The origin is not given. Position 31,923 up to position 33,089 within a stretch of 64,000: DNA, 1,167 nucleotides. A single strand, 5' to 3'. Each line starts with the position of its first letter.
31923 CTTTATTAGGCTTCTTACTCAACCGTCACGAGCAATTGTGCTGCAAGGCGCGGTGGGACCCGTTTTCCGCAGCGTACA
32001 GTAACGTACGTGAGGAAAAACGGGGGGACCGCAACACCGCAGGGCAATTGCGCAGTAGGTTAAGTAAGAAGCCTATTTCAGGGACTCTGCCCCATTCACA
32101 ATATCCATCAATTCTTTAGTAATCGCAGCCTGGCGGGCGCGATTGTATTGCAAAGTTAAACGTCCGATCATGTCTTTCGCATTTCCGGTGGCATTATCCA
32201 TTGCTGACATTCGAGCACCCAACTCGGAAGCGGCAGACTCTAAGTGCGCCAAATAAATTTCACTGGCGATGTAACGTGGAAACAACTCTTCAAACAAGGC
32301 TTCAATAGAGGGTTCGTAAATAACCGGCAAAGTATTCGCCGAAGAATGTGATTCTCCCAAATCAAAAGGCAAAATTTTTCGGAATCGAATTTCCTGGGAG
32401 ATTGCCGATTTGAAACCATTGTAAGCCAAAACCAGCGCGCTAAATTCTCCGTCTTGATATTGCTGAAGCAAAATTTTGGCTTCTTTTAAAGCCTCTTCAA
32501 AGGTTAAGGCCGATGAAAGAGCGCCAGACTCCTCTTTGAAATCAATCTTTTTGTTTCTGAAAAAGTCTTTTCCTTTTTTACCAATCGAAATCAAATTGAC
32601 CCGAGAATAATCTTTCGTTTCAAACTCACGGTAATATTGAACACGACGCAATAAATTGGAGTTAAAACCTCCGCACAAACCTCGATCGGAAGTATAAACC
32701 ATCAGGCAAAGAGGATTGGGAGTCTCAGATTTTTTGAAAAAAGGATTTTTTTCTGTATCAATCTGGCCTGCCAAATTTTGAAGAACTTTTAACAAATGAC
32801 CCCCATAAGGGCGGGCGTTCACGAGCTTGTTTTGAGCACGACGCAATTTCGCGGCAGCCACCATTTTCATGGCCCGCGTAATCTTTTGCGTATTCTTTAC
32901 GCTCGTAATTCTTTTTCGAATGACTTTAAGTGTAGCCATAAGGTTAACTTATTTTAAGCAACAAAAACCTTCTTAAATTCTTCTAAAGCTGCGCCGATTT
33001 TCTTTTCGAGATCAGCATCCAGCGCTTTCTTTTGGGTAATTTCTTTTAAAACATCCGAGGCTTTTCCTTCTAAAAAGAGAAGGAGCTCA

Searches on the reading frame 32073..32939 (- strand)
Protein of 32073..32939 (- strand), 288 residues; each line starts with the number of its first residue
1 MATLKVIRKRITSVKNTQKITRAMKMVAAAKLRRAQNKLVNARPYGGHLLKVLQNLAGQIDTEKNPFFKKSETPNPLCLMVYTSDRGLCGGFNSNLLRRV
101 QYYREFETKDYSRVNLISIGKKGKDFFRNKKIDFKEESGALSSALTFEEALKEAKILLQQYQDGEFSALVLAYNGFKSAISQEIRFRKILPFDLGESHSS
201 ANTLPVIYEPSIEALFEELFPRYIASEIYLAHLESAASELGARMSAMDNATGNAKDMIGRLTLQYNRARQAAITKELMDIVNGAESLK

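Call 24: find_encoding_contigs(protein=window:32073-32939:-, flank=3000, max_places=6)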
Protein window:32073-32939:- (288 aa): 1 contig read that carries it; 1 place shown.
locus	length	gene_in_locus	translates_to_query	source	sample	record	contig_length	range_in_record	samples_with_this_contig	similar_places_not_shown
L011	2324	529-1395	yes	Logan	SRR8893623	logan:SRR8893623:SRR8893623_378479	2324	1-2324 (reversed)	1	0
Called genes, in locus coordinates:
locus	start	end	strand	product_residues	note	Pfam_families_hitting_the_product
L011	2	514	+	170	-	?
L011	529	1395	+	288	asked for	PF00231:ATP-synt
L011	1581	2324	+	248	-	?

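Call 41: find_homologous_proteins(query=window:32073-32939:-, max_evalue=1e-30)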
Query window:32073-32939:- (288 aa): 8000 proteins with E <= 1e-30 among 8000 candidates; the best 120 are listed.
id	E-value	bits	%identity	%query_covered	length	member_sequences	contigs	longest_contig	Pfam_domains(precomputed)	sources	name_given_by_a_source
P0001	1.4e-162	557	97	92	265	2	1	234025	PF00231.25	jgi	-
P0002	1.2e-156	538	87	100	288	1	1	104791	PF00231.25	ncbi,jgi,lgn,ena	-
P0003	5.4e-110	385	64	100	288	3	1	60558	PF00231.25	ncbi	-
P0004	1.2e-109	384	64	100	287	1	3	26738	PF00231.25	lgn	-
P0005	4.8e-109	382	63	100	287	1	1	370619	PF00231.25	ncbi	ncbi:MAG: ATP synthase F1 subunit gamma [bacterium]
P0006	1.8e-108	380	63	100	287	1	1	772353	PF00231.25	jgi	-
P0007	1.6e-107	377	64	100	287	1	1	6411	PF00231.25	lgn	-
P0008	1.2e-106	374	62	100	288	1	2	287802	PF00231.25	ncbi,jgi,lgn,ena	-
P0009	2.1e-106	373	63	100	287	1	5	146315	PF00231.25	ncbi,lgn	-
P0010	5.5e-106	372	62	100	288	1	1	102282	PF00231.25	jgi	jgi:F-type H+-transporting ATPase subunit gamma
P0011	8.5e-106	371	63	100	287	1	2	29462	PF00231.25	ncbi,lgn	-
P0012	4.5e-105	369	61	100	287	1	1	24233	PF00231.25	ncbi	-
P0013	2.0e-104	367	64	100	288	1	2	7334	PF00231.25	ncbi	-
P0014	1.2e-102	361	60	100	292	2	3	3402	PF00231.25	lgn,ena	-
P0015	5.6e-102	359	61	100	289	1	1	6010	PF00231.25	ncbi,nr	ncbi:MAG: ATP synthase F1 subunit gamma [Deltaproteobacteria bacterium]|nr:ATP synthase F1 subunit g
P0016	1.0e-101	358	61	100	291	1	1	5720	PF00231.25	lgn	-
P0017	5.6e-101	356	60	100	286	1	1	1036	PF00231.25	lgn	-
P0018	2.1e-99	350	61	100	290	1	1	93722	PF00231.25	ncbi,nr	ncbi:MAG: ATP synthase F1 subunit gamma [Deltaproteobacteria bacterium]|nr:ATP synthase F1 subunit g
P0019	2.4e-99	350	60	100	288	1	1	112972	PF00231.25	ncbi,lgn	-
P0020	4.1e-99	349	61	100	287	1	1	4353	PF00231.25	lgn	-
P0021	3.6e-98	346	59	100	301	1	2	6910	PF00231.25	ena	-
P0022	6.0e-98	346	60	100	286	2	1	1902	PF00231.25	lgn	-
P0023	1.4e-97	344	59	100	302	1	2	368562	PF00231.25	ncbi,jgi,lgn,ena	-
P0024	3.1e-93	330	61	91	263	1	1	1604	PF00231.25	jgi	-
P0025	6.5e-93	329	57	100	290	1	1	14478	PF00231.25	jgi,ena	-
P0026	2.9e-90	320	58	100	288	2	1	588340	PF00231.25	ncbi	ncbi:MAG: ATP synthase F1 subunit gamma [bacterium]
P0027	8.7e-90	319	57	100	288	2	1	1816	PF00231.25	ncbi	-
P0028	9.6e-90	319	58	100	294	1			PF00231.25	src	-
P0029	4.8e-89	316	55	100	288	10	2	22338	PF00231.25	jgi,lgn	-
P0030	1.5e-87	311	56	100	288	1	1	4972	PF00231.25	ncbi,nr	ncbi:MAG: ATP synthase F1 subunit gamma [Deltaproteobacteria bacterium]|nr:ATP synthase F1 subunit g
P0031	5.4e-87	310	54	100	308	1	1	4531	PF00231.25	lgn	-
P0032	6.8e-87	309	53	100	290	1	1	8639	PF00231.25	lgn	-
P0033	2.3e-86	308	55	100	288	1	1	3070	PF00231.25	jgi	-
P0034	1.3e-85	305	55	100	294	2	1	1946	PF00231.25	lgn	-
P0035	3.2e-85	304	54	100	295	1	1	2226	PF00231.25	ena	-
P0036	3.8e-85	304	53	100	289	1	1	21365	PF00231.25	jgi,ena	-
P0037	2.5e-84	301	54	100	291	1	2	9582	PF00231.25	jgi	jgi:ATP synthase, F1 gamma subunit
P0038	3.3e-84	301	54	100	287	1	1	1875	PF00231.25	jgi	jgi:F-type H+-transporting ATPase subunit gamma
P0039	3.6e-84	300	53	100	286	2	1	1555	PF00231.25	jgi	-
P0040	3.9e-84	300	53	100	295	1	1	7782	PF00231.25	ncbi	-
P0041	6.6e-84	300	53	100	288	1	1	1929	PF00231.25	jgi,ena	-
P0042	6.7e-84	300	53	100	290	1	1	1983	PF00231.25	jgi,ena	-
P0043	8.9e-84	299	54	100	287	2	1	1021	PF00231.25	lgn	-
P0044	1.1e-83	299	51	100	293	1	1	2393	PF00231.25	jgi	jgi:F-type H+-transporting ATPase subunit gamma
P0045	1.2e-83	299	53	100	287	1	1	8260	PF00231.25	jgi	-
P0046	1.3e-83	299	52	100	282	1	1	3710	PF00231.25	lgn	-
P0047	2.4e-83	298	52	100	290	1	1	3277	PF00231.25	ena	-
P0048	2.9e-83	297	52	100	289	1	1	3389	PF00231.25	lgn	-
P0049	5.5e-83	297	52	100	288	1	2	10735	PF00231.25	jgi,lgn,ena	-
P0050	7.0e-83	296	53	100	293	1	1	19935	PF00231.25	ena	-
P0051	7.1e-83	296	52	100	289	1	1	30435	PF00231.25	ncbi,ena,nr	ncbi:MAG TPA: ATP synthase F1 subunit gamma [bacterium]|nr:ATP synthase F1 subunit gamma [bacterium]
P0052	9.7e-83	296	53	100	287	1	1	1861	PF00231.25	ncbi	-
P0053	1.1e-82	296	55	100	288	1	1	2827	PF00231.25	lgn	-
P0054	1.4e-82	295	53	100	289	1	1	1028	PF00231.25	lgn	-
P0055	1.6e-82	295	49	100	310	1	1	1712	PF00231.25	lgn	-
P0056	2.3e-82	295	53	100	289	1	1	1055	PF00231.25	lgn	-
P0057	2.6e-82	294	54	100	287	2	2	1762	PF00231.25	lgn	-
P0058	3.4e-82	294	52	100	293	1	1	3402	PF00231.25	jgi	jgi:F-type H+-transporting ATPase subunit gamma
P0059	5.8e-82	293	52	100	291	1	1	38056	PF00231.25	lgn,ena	-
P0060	7.5e-82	293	52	100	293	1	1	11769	PF00231.25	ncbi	-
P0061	8.9e-82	293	52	100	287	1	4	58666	PF00231.25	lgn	-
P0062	1.7e-81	292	50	100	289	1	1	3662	PF00231.25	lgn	-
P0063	1.7e-81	292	53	100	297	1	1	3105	PF00231.25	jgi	jgi:F-type H+-transporting ATPase subunit gamma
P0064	2.0e-81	291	53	100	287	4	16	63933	PF00231.25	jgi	jgi:F-type H+-transporting ATPase subunit gamma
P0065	3.4e-81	291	53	100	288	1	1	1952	PF00231.25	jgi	-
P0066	3.4e-81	291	52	100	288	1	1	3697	PF00231.25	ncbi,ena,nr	ncbi:MAG TPA: ATP synthase F1 subunit gamma [bacterium]|nr:ATP synthase F1 subunit gamma [bacterium]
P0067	4.1e-81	290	53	100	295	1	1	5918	PF00231.25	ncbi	-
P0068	4.3e-81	290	51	100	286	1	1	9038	PF00231.25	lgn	-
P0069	5.1e-81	290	52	100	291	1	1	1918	PF00231.25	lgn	-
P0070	5.2e-81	290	55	100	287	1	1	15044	PF00231.25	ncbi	-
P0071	6.2e-81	290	53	100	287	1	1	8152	PF00231.25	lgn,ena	-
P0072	7.3e-81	290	53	100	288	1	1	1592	PF00231.25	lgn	-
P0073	8.7e-81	289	53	100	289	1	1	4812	PF00231.25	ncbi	-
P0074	9.3e-81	289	55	100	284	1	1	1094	PF00231.25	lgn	-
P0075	9.7e-81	289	52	100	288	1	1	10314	PF00231.25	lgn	-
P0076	1.0e-80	289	56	100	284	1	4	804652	PF00231.25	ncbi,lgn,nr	ncbi:MAG: ATP synthase F1 subunit gamma [Deltaproteobacteria bacterium]|nr:ATP synthase F1 subunit g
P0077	1.0e-80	289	53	100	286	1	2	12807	PF00231.25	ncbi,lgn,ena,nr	ncbi:MAG TPA: ATP synthase F1 subunit gamma [Deltaproteobacteria bacterium]|nr:ATP synthase F1 subun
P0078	1.2e-80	289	52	100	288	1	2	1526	PF00231.25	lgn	-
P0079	1.4e-80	289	53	100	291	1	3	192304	PF00231.25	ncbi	-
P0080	2.6e-80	288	53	100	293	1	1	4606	PF00231.25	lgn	-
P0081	3.2e-80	287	50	100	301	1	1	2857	PF00231.25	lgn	-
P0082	3.2e-80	287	51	100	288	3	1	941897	PF00231.25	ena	-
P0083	3.4e-80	287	53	100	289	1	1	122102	PF00231.25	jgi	jgi:F-type H+-transporting ATPase subunit gamma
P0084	6.2e-80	287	53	100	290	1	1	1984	PF00231.25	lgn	-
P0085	6.6e-80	286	51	100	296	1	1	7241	PF00231.25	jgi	jgi:F-type H+-transporting ATPase subunit gamma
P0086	6.7e-80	286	51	100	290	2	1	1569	PF00231.25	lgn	-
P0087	9.0e-80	286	52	100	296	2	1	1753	PF00231.25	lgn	-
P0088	1.6e-79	285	54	100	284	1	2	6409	PF00231.25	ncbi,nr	ncbi:MAG: ATP synthase F1 subunit gamma [Deltaproteobacteria bacterium]|nr:ATP synthase F1 subunit g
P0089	1.8e-79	285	51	100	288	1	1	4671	PF00231.25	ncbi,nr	ncbi:MAG TPA: ATP synthase F1 subunit gamma [bacterium]|nr:ATP synthase F1 subunit gamma [bacterium]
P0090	1.9e-79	285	51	100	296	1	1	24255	PF00231.25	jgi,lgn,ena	-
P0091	2.1e-79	285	53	100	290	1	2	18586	PF00231.25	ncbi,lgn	-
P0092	4.3e-79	284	52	100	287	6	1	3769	PF00231.25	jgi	-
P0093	5.0e-79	284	51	100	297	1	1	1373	PF00231.25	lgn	-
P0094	5.3e-79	283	51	100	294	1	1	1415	PF00231.25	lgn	-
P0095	6.1e-79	283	53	100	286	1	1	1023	PF00231.25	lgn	-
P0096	7.5e-79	283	53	100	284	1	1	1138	PF00231.25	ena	-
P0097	9.4e-79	283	51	100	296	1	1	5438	PF00231.25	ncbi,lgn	-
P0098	1.3e-78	282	52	100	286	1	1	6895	PF00231.25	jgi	jgi:F-type H+-transporting ATPase subunit gamma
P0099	1.3e-78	282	48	100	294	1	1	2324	PF00231.25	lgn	-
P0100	1.4e-78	282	52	100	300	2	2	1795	PF00231.25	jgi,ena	-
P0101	1.5e-78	282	53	100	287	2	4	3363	PF00231.25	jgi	jgi:F-type H+-transporting ATPase subunit gamma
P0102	1.7e-78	282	51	100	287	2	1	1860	PF00231.25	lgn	-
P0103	2.6e-78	281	51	100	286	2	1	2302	PF00231.25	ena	-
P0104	3.0e-78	281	51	100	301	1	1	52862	PF00231.25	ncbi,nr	ncbi:MAG TPA: ATP synthase F1 subunit gamma [bacterium]|nr:ATP synthase F1 subunit gamma [bacterium]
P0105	3.1e-78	281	51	100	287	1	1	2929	PF00231.25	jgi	jgi:F-type H+-transporting ATPase subunit gamma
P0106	4.2e-78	281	50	100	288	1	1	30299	PF00231.25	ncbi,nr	ncbi:MAG: ATP synthase F1 subunit gamma [Deltaproteobacteria bacterium]|nr:ATP synthase F1 subunit g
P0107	4.2e-78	281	52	100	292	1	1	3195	PF00231.25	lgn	-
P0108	4.3e-78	280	49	100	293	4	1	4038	PF00231.25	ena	-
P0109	4.8e-78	280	52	100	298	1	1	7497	PF00231.25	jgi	jgi:F-type H+-transporting ATPase subunit gamma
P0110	5.8e-78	280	50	100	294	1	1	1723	PF00231.25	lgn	-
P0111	8.3e-78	280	49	100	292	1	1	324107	PF00231.25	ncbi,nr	ncbi:ATP synthase F1 subunit gamma [bacterium]|nr:ATP synthase F1 subunit gamma [bacterium]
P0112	9.4e-78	279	53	100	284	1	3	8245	PF00231.25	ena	-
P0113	9.6e-78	279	49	100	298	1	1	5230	PF00231.25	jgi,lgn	-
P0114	1.2e-77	279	51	100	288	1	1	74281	PF00231.25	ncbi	-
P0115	1.3e-77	279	51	100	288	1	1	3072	PF00231.25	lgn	-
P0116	1.3e-77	279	50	100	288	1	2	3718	PF00231.25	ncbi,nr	ncbi:MAG: ATP synthase F1 subunit gamma [Deltaproteobacteria bacterium]|nr:ATP synthase F1 subunit g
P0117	1.4e-77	279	51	100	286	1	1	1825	PF00231.25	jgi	-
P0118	1.4e-77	279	49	100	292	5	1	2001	PF00231.25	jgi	-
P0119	1.5e-77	279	51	100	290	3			PF00231.25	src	-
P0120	1.7e-77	279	50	100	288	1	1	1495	PF00231.25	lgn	-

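Call 42: find_encoding_contigs(protein=P0002, flank=10000, max_places=2)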
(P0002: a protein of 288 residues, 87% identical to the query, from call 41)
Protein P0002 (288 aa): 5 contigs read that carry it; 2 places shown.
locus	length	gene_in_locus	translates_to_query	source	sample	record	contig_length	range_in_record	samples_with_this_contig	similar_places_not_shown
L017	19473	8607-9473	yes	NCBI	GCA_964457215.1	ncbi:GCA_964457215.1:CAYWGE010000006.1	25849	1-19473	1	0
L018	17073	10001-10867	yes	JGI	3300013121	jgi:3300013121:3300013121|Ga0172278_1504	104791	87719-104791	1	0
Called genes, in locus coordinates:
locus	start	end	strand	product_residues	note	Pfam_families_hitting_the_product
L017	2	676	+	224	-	?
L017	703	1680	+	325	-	PF00005:ABC_tran, PF13304:AAA_21 (faint), PF08352:oligo_HPY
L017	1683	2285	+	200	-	-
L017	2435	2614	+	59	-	-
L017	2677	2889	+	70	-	-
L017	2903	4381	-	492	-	PF00370:FGGY_N, PF02782:FGGY_C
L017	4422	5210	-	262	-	PF00561:Abhydrolase_1, PF12146:Hydrolase_4, PF12697:Abhydrolase_6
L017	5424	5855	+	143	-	PF00430:ATP-synt_B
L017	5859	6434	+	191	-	PF00430:ATP-synt_B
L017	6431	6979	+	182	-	PF00213:OSCP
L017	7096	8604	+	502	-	PF02874:ATP-synt_ab_N, PF00006:ATP-synt_ab, PF00306:ATP-synt_ab_C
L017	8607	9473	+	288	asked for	PF00231:ATP-synt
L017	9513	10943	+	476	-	PF02874:ATP-synt_ab_N, PF00006:ATP-synt_ab, PF22919:ATP-synt_VA_C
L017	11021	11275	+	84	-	PF02823:ATP-synt_DE_N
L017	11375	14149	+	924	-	-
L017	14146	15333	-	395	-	-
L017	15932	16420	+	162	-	-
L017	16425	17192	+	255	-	PF21033:RMD1-3, PF13181:TPR_8 (faint), PF14559:TPR_19 (faint), PF16811:TAtT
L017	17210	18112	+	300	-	PF00849:PseudoU_synth_2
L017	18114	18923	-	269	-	-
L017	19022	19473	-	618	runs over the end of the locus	PF04290:DctQ, PF06808:DctM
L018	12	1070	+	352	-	PF12911:OppC_N (weak), PF00528:BPD_transp_1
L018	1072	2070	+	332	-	PF00005:ABC_tran, PF13304:AAA_21 (weak), PF08352:oligo_HPY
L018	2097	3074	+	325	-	PF00005:ABC_tran, PF13304:AAA_21 (faint), PF08352:oligo_HPY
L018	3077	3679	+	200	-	-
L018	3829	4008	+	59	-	-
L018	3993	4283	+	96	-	-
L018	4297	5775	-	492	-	PF00370:FGGY_N, PF02782:FGGY_C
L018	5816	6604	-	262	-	PF00561:Abhydrolase_1, PF12146:Hydrolase_4, PF12697:Abhydrolase_6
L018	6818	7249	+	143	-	PF00430:ATP-synt_B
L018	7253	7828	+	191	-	PF00430:ATP-synt_B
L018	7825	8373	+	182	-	PF00213:OSCP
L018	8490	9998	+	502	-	PF02874:ATP-synt_ab_N, PF00006:ATP-synt_ab, PF00306:ATP-synt_ab_C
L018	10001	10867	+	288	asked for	PF00231:ATP-synt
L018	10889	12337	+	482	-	PF02874:ATP-synt_ab_N, PF00006:ATP-synt_ab, PF22919:ATP-synt_VA_C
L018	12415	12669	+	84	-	PF02823:ATP-synt_DE_N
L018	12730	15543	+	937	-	-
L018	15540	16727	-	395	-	-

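Call 43: find_encoding_contigs(protein=P0001, flank=10000, max_places=2)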
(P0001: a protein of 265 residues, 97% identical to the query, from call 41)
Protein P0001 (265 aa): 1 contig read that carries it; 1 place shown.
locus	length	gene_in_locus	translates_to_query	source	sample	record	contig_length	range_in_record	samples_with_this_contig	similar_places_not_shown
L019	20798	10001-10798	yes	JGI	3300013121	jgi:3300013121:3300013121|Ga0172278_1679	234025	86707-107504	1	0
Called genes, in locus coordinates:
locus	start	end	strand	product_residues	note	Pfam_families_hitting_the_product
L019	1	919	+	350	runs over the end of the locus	PF12911:OppC_N (weak), PF00528:BPD_transp_1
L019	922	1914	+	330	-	PF00005:ABC_tran, PF13304:AAA_21 (faint), PF08352:oligo_HPY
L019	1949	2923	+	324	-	PF00005:ABC_tran, PF13304:AAA_21 (faint), PF08352:oligo_HPY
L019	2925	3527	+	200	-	-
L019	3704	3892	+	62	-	-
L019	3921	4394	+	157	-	PF10604:Polyketide_cyc2 (weak), PF03364:Polyketide_cyc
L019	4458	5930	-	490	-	PF00370:FGGY_N, PF02782:FGGY_C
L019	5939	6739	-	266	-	PF00561:Abhydrolase_1, PF12146:Hydrolase_4, PF12697:Abhydrolase_6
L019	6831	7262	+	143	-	PF00430:ATP-synt_B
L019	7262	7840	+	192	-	PF00430:ATP-synt_B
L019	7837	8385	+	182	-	PF00213:OSCP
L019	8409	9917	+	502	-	PF02874:ATP-synt_ab_N, PF09378:HAS-barrel (faint), PF00006:ATP-synt_ab, PF00306:ATP-synt_ab_C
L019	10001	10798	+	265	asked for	PF00231:ATP-synt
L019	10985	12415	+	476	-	PF02874:ATP-synt_ab_N, PF00006:ATP-synt_ab, PF22919:ATP-synt_VA_C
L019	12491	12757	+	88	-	PF02823:ATP-synt_DE_N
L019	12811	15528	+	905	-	-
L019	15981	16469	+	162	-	-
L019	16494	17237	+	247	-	PF21033:RMD1-3, PF13181:TPR_8 (faint), PF14559:TPR_19 (faint), PF13431:TPR_17 (faint), PF16811:TAtT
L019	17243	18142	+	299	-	PF00849:PseudoU_synth_2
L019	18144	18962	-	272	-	-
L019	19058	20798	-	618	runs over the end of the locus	PF04290:DctQ, PF06808:DctM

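Call 44: find_encoding_contigs(protein=P0003, flank=10000, max_places=2)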
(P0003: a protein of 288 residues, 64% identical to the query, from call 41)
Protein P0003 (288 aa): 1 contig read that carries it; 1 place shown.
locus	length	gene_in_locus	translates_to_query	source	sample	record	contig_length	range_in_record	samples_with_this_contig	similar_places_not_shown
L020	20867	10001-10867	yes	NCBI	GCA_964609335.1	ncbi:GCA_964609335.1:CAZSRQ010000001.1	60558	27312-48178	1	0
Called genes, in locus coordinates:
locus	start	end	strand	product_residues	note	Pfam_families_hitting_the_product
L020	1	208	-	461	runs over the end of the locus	PF00072:Response_reg, PF00158:Sigma54_activat, PF14532:Sigma54_activ_2, PF25601:AAA_lid_14, PF02954:HTH_8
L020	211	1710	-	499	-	PF00512:HisKA, PF02518:HATPase_c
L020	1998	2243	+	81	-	-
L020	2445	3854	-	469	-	PF02878:PGM_PMM_I, PF02879:PGM_PMM_II, PF02880:PGM_PMM_III, PF00408:PGM_PMM_IV (weak)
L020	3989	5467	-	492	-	PF00370:FGGY_N, PF02782:FGGY_C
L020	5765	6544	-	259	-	PF00326:Peptidase_S9 (faint), PF00561:Abhydrolase_1, PF12146:Hydrolase_4, PF12697:Abhydrolase_6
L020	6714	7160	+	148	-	PF00430:ATP-synt_B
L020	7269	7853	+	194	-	PF00430:ATP-synt_B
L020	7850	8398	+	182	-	PF00213:OSCP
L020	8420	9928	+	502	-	PF02874:ATP-synt_ab_N, PF09378:HAS-barrel (faint), PF00006:ATP-synt_ab, PF00306:ATP-synt_ab_C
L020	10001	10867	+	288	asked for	PF00231:ATP-synt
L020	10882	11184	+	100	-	PF04365:BrnT_toxin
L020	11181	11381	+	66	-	-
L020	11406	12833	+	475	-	PF02874:ATP-synt_ab_N, PF00006:ATP-synt_ab, PF22919:ATP-synt_VA_C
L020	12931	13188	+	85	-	PF02823:ATP-synt_DE_N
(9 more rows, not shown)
